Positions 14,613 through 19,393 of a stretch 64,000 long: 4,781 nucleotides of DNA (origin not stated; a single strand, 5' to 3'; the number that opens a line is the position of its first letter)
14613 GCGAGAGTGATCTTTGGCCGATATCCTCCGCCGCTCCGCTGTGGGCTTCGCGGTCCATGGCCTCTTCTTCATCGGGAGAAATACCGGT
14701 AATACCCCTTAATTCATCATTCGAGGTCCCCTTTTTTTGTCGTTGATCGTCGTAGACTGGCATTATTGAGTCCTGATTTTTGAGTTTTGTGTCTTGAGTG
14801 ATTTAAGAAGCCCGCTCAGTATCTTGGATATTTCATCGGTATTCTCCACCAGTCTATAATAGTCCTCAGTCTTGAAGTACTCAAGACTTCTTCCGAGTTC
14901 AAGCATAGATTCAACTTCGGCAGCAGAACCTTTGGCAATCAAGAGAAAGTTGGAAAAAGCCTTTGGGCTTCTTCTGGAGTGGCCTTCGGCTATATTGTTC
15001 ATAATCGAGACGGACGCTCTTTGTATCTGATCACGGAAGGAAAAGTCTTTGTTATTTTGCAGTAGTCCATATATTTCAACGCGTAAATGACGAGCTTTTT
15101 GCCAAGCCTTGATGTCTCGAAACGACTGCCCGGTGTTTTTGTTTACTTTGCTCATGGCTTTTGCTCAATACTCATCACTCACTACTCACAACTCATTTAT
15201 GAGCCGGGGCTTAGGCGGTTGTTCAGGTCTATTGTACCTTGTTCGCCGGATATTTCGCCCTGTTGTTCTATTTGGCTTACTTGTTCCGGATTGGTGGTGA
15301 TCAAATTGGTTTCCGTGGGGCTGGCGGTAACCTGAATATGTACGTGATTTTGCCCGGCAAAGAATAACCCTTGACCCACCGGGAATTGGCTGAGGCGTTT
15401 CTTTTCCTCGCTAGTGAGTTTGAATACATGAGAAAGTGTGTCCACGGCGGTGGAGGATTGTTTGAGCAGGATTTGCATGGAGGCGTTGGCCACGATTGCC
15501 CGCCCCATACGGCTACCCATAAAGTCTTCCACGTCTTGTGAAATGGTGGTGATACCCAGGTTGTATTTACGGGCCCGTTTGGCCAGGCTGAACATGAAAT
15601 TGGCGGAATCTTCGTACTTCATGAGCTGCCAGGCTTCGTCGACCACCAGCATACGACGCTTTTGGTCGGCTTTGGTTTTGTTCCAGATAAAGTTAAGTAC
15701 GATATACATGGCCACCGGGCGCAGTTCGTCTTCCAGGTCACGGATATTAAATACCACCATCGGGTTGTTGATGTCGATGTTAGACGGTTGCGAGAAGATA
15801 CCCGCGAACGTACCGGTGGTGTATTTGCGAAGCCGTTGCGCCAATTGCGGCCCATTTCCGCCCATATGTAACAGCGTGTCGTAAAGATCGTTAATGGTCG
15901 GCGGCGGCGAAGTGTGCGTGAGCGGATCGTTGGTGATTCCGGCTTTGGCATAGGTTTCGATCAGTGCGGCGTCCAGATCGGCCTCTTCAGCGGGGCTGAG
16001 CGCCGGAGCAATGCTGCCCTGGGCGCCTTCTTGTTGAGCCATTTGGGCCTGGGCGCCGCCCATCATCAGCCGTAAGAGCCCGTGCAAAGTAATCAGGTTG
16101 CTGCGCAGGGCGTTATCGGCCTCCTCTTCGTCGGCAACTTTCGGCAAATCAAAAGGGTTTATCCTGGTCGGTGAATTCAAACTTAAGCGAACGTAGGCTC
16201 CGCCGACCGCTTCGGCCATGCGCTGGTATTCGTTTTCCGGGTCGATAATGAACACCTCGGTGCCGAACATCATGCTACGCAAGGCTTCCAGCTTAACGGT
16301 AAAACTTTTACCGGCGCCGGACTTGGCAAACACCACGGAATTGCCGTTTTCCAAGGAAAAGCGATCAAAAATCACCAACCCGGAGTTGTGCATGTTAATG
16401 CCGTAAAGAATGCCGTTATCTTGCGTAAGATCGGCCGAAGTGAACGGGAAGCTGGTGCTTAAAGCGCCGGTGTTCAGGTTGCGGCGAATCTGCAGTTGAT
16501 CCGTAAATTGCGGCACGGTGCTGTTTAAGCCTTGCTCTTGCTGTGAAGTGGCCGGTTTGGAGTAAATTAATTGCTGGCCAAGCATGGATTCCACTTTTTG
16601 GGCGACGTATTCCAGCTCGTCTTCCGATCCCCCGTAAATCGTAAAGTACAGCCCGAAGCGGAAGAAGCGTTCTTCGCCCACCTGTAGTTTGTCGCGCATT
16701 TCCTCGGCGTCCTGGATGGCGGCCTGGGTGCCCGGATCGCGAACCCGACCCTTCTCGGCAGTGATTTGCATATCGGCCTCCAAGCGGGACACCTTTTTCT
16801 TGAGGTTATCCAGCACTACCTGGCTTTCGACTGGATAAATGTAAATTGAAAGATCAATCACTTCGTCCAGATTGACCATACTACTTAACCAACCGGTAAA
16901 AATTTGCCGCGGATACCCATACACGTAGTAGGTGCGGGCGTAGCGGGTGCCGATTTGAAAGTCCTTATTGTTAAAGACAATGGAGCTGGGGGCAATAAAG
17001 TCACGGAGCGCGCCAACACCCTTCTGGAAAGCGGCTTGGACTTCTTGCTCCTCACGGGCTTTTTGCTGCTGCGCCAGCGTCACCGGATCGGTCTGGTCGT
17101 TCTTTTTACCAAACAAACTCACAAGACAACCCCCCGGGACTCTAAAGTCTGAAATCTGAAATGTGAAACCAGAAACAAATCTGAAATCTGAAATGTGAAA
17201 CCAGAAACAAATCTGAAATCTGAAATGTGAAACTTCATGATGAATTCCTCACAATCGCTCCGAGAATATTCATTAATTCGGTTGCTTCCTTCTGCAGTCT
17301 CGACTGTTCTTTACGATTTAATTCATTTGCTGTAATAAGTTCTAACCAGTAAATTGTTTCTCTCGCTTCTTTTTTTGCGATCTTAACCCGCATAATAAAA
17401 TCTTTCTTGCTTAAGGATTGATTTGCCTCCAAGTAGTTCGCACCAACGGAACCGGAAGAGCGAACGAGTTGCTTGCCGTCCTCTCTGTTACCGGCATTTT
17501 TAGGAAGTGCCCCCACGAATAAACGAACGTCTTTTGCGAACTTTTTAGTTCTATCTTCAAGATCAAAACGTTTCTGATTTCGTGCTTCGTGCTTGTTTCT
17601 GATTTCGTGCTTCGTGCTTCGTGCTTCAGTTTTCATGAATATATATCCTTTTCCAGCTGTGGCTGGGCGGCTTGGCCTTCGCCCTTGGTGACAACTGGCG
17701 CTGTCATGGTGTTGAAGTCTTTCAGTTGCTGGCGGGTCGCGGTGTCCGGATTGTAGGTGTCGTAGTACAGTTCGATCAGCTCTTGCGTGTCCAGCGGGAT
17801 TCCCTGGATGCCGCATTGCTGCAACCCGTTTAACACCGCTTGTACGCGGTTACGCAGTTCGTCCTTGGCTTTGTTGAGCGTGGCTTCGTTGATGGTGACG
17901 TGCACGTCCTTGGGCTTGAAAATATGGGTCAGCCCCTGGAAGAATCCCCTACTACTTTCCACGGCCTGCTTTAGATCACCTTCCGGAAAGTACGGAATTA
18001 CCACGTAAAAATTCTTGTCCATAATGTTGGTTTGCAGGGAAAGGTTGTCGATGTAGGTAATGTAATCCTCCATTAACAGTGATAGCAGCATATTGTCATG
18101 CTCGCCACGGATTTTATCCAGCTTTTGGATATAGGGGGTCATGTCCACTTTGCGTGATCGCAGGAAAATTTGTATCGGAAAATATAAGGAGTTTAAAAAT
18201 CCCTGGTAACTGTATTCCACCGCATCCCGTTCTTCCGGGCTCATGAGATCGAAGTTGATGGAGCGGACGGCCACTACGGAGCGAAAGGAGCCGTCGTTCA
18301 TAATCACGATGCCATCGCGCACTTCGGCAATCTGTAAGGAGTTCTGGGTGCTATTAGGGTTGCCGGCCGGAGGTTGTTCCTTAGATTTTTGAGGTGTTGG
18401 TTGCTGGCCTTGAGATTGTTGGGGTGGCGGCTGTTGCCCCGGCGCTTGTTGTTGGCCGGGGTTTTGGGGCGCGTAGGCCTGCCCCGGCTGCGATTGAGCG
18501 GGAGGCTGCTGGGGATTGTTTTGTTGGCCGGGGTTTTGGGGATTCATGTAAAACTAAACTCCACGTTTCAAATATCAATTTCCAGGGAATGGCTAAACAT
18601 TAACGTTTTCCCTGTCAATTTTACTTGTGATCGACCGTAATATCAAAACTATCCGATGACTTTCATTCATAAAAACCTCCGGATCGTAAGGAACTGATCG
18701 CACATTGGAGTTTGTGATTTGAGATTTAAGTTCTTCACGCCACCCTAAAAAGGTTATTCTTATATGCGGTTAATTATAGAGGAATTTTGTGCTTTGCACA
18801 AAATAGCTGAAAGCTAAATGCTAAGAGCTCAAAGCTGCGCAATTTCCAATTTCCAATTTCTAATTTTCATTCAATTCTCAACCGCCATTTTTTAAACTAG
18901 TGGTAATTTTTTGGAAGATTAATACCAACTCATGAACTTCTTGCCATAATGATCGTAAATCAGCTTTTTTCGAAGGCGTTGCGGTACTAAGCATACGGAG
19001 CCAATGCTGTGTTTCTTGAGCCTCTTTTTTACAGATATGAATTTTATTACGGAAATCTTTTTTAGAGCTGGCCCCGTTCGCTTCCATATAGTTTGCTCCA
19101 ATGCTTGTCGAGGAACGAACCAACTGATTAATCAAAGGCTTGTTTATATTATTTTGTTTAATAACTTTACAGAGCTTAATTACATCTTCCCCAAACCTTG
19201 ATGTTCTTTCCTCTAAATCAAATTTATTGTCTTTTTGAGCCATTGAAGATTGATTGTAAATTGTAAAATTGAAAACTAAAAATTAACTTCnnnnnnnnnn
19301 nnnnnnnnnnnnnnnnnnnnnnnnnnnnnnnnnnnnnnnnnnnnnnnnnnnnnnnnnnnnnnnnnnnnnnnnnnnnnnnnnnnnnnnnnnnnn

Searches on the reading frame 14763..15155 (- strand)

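Call 85: search_protein_families(library=ncbifam, proteins=[window:14763-15155:-], max_evalue=0.001)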
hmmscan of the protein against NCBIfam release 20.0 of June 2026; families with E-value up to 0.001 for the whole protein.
window:14763-15155:- (130 aa): 3 families
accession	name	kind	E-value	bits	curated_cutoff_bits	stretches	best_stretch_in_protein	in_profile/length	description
TIGR02436.1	TIGR02436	subfamily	2e-32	111.7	24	1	18-121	2-109/109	four helix bundle protein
NF008912.0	PRK12275.1-6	subfamily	2.7e-30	104.8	124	1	11-124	2-115/117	hypothetical protein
NF008911.0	PRK12275.1-2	subfamily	3.4e-24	85.6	137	1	10-122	2-117/118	hypothetical protein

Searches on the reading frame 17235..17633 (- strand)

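Call 25: search_protein_families(library=ncbifam, proteins=[window:17235-17633:-], max_evalue=0.01)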
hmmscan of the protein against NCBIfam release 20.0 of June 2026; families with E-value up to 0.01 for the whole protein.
window:17235-17633:- (132 aa): 3 families
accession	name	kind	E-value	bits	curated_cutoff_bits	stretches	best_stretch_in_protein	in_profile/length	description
TIGR02436.1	TIGR02436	subfamily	1.3e-22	80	24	1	27-130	3-107/109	four helix bundle protein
NF008912.0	PRK12275.1-6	subfamily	1.8e-05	24.8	124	1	54-130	33-110/117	hypothetical protein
NF008911.0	PRK12275.1-2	subfamily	0.0054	17.2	137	1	54-130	37-114/118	hypothetical protein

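Call 42: search_protein_families(library=pfam, proteins=[window:17235-17633:-], max_evalue=10)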
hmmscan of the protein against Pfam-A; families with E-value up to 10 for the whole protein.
window:17235-17633:- (132 aa): 1 family
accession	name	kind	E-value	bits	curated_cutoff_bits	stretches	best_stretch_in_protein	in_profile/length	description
PF05635.17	23S_rRNA_IVP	-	1.6e-15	57.7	33.8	1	27-125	7-105/106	23S rRNA-intervening sequence protein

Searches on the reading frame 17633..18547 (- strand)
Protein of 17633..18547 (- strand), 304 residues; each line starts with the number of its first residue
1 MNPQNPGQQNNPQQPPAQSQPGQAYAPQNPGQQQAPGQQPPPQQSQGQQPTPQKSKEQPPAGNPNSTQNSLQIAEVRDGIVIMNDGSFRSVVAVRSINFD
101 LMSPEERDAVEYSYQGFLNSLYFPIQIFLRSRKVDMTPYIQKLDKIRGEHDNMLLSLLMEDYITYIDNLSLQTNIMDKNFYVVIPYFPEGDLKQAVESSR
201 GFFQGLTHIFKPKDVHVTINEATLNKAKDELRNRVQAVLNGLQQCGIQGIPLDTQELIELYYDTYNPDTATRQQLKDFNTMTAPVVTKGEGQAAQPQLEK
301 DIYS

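Call 88: find_homologous_proteins(query=window:17633-18547:-, max_evalue=1e-20)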
Query window:17633-18547:- (304 aa): 7995 proteins with E <= 1e-20 among 8000 candidates; the best 120 are listed.
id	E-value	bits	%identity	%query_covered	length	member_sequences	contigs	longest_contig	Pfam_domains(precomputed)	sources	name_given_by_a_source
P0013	1.6e-198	676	100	100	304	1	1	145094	PF26593.2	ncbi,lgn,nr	ncbi:MAG: hypothetical protein U5L95_01955 [Candidatus Saccharibacteria bacterium]|nr:hypothetical p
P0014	3.7e-148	511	78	100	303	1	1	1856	PF26593.2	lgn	-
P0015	2.6e-145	501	86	85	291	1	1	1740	PF26593.2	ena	-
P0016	3.9e-145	501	78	98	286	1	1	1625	PF26593.2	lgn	-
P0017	3.5e-141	488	77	99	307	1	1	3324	PF26593.2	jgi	jgi:hypothetical protein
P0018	3.6e-141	488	77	100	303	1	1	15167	PF26593.2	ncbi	-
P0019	1.6e-140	485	80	92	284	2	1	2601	PF26593.2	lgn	-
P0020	2.6e-138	478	86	80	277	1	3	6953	PF26593.2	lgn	-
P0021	4.1e-137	474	81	90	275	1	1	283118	PF26593.2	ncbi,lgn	-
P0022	3.8e-136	471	71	100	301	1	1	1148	PF26593.2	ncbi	-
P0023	2.0e-133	462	81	83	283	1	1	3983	PF26593.2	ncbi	-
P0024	6.6e-133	460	73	90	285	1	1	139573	PF26593.2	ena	-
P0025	9.0e-131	453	75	93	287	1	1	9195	PF26593.2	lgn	-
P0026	6.8e-129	447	73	92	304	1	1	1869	PF26593.2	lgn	-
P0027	3.2e-128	445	69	99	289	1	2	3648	PF26593.2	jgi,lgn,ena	-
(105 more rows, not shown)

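Call 89: find_encoding_contigs(protein=P0021, flank=4000, max_places=2)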
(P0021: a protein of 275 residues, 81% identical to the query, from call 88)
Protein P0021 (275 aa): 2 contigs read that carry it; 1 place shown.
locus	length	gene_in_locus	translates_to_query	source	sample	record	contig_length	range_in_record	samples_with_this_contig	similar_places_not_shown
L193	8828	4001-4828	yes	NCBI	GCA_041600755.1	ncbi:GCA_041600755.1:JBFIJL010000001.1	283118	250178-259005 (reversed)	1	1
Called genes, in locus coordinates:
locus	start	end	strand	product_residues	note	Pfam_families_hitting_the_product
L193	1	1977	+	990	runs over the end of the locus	-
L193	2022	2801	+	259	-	-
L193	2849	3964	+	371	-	PF12666:PrgI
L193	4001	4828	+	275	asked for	PF26593:TraC-like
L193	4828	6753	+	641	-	PF19044:P-loop_TraG, PF01935:DUF87 (weak), PF19044:P-loop_TraG, PF12846:AAA_10 (weak)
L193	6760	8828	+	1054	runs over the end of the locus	PF02557:VanY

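Call 90: find_encoding_contigs(protein=P0018, flank=4000, max_places=2)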
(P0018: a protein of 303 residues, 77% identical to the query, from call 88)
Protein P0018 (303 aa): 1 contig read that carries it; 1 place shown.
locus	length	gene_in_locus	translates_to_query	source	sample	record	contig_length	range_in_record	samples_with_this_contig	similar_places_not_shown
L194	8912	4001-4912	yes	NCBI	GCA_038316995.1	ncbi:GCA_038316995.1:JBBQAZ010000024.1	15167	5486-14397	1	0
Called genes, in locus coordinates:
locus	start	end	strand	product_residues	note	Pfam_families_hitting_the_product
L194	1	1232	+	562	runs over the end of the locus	-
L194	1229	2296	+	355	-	-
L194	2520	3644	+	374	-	PF12666:PrgI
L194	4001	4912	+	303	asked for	PF26593:TraC-like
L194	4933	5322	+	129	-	PF05635:23S_rRNA_IVP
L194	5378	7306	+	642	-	PF12846:AAA_10 (faint), PF19044:P-loop_TraG, PF01935:DUF87 (faint), PF19044:P-loop_TraG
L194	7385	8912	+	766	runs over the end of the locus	?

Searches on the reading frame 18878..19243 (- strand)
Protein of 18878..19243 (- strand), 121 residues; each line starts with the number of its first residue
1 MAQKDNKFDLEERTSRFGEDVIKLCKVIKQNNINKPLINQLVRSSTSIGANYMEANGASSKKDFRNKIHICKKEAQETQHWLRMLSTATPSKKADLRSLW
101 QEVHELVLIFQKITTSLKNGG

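Call 25: search_protein_families(library=ncbifam, proteins=[window:18878-19243:-], max_evalue=0.01)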
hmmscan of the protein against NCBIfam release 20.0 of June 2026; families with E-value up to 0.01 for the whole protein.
window:18878-19243:- (121 aa): 3 families
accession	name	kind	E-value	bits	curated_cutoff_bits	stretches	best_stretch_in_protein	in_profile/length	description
TIGR02436.1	TIGR02436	subfamily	1.5e-23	83.1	24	1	12-118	3-109/109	four helix bundle protein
NF008911.0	PRK12275.1-2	subfamily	8.6e-05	23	137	1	19-118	18-116/118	hypothetical protein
NF008912.0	PRK12275.1-6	subfamily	0.00068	19.7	124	1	12-115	10-109/117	hypothetical protein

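Call 42: search_protein_families(library=pfam, proteins=[window:18878-19243:-], max_evalue=10)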
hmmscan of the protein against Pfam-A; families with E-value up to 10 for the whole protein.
window:18878-19243:- (121 aa): 2 families
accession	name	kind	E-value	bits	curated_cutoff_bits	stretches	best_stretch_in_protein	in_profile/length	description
PF05635.17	23S_rRNA_IVP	-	5.2e-17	62.5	33.8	1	12-107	7-101/106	23S rRNA-intervening sequence protein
PF17535.7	DUF5454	-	0.0049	16.7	25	1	23-95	72-147/221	Family of unknown function (DUF5454)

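Call 57: find_related_loci(query=A2, collection=metagenome_contigs, flank=1500)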
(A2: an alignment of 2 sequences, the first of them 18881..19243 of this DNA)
Query A2 (121 aa) in metagenome_contigs; peptide patterns used: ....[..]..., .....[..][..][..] (x = any residue, [..] = any of these).
600 stretches matched a pattern (row limit reached: there are more); 484 encode a relative of the query (tblastn E <= 1e-3); the best 80 are kept; 80 distinct loci.
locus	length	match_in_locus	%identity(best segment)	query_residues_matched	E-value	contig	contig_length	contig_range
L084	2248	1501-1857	71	1-119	1e-57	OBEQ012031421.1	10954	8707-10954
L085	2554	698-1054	69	1-119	2e-56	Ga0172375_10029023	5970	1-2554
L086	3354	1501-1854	69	1-118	9e-56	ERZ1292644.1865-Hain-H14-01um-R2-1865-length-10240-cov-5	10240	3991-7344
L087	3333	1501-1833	72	8-118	2e-55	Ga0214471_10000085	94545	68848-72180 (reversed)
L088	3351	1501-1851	71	3-119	1e-55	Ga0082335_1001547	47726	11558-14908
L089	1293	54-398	70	4-118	1e-57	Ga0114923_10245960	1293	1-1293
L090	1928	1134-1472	72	6-118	3e-56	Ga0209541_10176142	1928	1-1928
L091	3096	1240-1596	66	1-119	4e-55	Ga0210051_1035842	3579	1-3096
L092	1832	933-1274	71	6-119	1e-55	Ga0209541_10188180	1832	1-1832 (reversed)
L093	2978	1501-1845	68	5-119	3e-54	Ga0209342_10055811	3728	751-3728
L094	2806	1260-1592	71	8-118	6e-54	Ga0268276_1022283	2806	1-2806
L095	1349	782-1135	67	1-118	6e-56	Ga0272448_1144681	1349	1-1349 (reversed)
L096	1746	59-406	69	3-118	4e-55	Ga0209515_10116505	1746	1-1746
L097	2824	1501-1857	66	1-119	4e-53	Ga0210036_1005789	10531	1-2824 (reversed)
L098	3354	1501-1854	65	1-118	4e-53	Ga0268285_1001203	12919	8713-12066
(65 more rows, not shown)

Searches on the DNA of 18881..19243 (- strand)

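Call 110: search_rna_families(sources=[L090, L159, L112, L092, L194, L001], threshold=gathering)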
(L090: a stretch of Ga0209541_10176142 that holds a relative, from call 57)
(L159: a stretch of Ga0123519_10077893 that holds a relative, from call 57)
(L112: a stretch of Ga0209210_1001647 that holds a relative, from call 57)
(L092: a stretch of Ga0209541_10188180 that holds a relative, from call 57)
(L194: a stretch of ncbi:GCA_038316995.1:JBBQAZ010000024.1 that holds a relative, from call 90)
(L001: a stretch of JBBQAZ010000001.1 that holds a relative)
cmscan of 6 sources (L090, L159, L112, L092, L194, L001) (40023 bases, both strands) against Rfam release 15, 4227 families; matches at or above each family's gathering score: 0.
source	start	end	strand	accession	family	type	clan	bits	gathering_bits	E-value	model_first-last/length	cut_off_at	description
